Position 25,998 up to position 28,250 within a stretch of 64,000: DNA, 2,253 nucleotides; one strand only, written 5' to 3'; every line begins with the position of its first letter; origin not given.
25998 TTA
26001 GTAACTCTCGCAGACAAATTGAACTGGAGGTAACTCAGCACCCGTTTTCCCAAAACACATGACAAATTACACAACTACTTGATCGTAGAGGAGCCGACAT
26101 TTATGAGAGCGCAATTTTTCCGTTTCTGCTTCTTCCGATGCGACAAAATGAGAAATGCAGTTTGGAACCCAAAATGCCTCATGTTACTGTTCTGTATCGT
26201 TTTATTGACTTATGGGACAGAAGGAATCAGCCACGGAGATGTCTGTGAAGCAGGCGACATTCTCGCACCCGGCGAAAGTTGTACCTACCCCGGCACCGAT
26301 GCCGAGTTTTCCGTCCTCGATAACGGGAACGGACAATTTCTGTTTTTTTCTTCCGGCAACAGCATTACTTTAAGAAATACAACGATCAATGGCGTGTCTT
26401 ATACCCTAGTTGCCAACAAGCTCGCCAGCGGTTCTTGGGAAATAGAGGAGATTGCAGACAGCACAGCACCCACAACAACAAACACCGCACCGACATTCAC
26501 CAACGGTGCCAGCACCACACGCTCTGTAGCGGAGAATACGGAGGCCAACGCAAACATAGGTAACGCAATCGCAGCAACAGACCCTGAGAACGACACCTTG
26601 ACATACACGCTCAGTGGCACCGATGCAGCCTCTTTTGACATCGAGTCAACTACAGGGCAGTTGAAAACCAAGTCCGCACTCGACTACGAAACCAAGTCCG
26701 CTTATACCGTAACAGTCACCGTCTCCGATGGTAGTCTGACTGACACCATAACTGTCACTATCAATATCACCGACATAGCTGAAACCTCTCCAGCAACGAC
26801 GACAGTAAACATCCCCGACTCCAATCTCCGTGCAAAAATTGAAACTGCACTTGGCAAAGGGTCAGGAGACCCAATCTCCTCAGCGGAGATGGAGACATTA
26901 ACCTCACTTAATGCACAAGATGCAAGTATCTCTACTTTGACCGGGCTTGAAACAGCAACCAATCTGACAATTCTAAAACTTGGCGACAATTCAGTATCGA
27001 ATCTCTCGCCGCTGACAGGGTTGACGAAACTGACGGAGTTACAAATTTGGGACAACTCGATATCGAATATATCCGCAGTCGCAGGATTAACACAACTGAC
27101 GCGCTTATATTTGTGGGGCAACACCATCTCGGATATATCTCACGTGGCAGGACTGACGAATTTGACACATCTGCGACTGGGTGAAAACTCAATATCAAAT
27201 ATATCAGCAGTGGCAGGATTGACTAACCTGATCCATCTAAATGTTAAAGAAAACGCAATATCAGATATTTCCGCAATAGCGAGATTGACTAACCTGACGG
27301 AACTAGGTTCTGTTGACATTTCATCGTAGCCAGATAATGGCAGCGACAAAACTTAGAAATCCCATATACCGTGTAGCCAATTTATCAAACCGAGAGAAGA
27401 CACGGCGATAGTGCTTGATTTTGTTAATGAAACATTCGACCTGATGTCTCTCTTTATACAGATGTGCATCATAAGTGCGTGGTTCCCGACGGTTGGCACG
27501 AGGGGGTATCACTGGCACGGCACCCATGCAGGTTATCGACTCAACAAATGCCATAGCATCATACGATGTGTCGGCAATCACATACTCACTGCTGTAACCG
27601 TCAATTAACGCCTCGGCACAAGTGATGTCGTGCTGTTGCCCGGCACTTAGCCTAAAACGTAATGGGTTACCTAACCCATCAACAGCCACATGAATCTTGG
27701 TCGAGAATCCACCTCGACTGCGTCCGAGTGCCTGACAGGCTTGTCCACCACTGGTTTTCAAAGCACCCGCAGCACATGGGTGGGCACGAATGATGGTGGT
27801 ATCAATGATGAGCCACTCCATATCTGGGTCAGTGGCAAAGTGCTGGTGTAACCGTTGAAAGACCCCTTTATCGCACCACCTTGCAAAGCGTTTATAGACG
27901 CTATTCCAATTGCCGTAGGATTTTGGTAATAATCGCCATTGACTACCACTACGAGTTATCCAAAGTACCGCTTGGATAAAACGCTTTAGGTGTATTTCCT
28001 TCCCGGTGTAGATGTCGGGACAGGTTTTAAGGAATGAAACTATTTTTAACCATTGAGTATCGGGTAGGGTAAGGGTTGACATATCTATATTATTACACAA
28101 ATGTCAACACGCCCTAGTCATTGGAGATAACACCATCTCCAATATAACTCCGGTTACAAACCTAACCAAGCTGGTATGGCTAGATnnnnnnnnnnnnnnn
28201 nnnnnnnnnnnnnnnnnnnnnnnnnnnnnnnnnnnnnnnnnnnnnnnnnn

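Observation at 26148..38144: Cohesin-dockerin modules on T9SS-secreted giant repeat proteins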

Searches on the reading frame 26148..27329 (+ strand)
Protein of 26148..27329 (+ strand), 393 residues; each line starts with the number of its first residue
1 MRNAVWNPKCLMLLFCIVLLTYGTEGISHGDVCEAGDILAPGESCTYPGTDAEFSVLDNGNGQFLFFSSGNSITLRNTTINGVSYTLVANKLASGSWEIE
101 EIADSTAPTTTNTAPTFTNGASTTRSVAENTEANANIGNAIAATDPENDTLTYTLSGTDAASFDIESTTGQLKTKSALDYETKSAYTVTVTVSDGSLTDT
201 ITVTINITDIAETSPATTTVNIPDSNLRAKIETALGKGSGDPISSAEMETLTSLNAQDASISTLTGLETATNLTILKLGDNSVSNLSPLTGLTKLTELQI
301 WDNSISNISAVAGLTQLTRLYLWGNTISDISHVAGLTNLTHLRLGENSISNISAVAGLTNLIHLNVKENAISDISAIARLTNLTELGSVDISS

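Call 3: search_protein_families(library=pfam, proteins=[window:26148-27329:+], max_evalue=0.01)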
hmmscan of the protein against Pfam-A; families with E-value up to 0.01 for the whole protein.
window:26148-27329:+ (393 aa): 8 families
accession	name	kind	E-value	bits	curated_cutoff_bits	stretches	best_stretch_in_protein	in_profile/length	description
PF12799.13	LRR_4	-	1.9e-28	98.3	27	5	315-354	1-41/44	Leucine Rich repeats (2 copies)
PF13855.12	LRR_8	-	1.1e-13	51.2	27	3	271-327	1-61/61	Leucine rich repeat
PF00028.23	Cadherin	-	5.8e-13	49.5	28.8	1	126-208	4-93/93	Cadherin domain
PF23598.1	LRR_14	-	1.2e-06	28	40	1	252-391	3-146/353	Leucine-rich repeat region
PF23952.1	LRR_EndoS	-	1.5e-06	28.9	27.9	1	222-347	1-116/116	Endo-beta-N-acetylglucosaminidase EndoS LRR domain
PF23592.1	Cadherin_CELSR2_9th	-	2.4e-05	24.8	36.8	1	131-203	23-96/100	CELSR2-like, ninth cadherin domain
PF25374.1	Cadherin_FAT4_N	-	3.8e-05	24.4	35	1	135-209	13-85/85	FAT4-like, N-terminal cadherin-like domain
PF18957.6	RibLong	-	0.0054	18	27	1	129-208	19-93/93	Long Rib domain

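Call 4: search_protein_families(library=ncbifam, proteins=[window:26148-27329:+], max_evalue=0.01)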
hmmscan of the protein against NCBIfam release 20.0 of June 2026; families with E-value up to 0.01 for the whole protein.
window:26148-27329:+ (393 aa): 7 families
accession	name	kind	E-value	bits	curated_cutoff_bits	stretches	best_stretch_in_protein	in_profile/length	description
NF033188.1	internalin_H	exception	1.4e-29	103.2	1050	1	196-388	22-215/548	InlH/InlC2 family class 1 internalin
NF033189.1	internalin_A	exception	4.9e-28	97.9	1600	1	256-386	257-387/799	class 1 internalin InlA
NF033190.2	inl_like_NEAT_1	exception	4.9e-18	64.8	1275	1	241-386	321-465/754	NEAT domain-containing leucine-rich repeat protein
NF033186.1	internalin_K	exception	6.5e-12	44.7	1100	1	218-384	41-212/604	class 1 internalin InlK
NF033187.0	internalin_J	exception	5.4e-09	34.9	1700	1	219-382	63-225/846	class 1 internalin InlJ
NF047464.1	FibnectbindLIC11051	equivalog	1.2e-08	33.9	1000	1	270-387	442-563/685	LIC_11051 family fibronectin-binding protein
NF038112.1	myxo_dep_M36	subfamily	0.0032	14.6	1500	1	110-221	1284-1388/1604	myxosortase-dependent M36 family metallopeptidase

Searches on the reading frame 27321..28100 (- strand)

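Call 3: search_protein_families(library=pfam, proteins=[window:27321-28100:-], max_evalue=0.01)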
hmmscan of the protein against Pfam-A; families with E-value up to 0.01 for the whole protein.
window:27321-28100:- (259 aa): 4 families
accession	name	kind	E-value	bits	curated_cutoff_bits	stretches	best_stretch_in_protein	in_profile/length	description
PF13340.11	DUF4096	-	5.2e-20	71.9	34.3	1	12-85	1-76/76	Putative transposase of IS4/5 family (DUF4096)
PF01609.27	DDE_Tnp_1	-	1.7e-14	54.5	23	1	94-232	4-175/200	Transposase DDE domain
PF13612.12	DDE_Tnp_1_3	-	0.00037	20.9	27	1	132-233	44-146/155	Transposase DDE domain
PF13586.12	DDE_Tnp_1_2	-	0.0009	20.1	29.2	1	174-259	1-86/86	Transposase DDE domain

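Call 4: search_protein_families(library=ncbifam, proteins=[window:27321-28100:-], max_evalue=0.01)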
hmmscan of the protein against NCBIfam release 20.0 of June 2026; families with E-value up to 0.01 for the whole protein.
window:27321-28100:- (259 aa): 6 families
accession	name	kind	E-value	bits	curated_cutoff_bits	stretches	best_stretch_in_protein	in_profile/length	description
NF033580.1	transpos_IS5_3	equivalog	6.6e-77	258.5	110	1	11-258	4-258/258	IS5 family transposase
NF033520.1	transpos_IS982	equivalog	9.7e-10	38.4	130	1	132-236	112-220/243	IS982 family transposase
NF033581.1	transpos_IS5_4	equivalog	1.3e-09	37.9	140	1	79-221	98-247/285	IS5 family transposase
NF033579.1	transpos_IS5_2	equivalog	1.2e-08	34.8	140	1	134-214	140-228/289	IS5 family transposase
NF033592.1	transpos_IS4_1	equivalog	9.7e-05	21.6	115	1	96-200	108-206/332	IS4 family transposase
NF033551.1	transpos_IS1182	equivalog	0.0002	20.4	270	1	134-223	268-369/488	IS1182 family transposase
